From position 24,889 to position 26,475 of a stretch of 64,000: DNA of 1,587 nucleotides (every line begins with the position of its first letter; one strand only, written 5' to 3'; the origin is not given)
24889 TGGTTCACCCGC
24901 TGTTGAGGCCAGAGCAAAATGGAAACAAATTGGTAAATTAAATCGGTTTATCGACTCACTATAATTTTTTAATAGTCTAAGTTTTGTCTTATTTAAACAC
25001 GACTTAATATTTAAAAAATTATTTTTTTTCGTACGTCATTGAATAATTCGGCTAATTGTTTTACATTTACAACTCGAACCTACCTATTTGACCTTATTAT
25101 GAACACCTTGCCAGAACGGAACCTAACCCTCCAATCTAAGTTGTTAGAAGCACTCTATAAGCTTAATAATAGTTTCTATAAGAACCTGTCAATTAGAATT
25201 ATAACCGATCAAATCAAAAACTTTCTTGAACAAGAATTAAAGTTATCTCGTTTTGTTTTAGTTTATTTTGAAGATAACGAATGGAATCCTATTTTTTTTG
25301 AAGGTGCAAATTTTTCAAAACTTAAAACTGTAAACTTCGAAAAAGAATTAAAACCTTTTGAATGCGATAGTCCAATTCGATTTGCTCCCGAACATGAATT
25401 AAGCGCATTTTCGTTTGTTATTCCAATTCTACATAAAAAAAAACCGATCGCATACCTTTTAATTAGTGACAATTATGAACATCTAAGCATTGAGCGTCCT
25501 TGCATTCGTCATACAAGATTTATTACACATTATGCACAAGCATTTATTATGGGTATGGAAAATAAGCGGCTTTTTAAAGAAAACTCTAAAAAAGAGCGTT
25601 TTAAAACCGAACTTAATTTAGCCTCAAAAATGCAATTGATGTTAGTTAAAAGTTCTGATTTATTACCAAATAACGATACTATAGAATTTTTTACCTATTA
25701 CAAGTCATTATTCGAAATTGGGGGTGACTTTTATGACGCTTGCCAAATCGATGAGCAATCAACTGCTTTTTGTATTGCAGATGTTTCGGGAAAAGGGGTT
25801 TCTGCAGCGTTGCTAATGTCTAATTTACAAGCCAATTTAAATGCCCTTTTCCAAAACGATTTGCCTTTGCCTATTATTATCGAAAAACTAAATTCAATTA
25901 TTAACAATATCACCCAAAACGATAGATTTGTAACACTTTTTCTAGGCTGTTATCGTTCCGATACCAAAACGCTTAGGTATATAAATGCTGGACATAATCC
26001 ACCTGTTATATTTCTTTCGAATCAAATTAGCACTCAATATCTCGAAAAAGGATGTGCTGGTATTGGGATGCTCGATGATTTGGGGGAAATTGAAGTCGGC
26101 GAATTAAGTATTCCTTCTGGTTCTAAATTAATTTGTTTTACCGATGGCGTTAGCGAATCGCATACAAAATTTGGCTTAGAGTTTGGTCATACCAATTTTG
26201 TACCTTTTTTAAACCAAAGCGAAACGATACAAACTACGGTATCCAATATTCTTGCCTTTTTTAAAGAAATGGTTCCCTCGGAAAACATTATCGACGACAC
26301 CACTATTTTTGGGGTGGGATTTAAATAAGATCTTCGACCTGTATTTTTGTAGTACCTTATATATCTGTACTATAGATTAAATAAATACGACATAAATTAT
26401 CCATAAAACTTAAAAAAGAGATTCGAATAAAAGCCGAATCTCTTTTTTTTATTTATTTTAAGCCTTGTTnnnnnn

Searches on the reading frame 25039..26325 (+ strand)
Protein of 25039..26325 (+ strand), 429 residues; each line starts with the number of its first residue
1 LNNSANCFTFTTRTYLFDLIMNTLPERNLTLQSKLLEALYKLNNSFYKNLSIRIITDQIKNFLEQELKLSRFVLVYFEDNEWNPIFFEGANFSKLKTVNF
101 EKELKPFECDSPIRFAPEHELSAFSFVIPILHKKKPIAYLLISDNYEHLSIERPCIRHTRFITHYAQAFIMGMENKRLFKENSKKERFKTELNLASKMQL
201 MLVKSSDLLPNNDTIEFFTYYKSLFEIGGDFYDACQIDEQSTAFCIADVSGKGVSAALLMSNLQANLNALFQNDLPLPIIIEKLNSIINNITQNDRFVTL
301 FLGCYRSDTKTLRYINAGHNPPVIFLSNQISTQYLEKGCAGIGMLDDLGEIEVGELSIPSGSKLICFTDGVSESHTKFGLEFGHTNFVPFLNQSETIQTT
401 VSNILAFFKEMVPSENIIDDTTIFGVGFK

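Call 9: search_protein_families(library=pfam, proteins=[window:25039-26325:+])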
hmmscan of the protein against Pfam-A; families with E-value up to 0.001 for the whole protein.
window:25039-26325:+ (429 aa): 1 family
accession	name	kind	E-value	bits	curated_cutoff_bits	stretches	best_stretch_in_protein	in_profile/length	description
PF07228.17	SpoIIE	-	3e-38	132.2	25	1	239-426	2-189/192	Stage II sporulation protein E (SpoIIE)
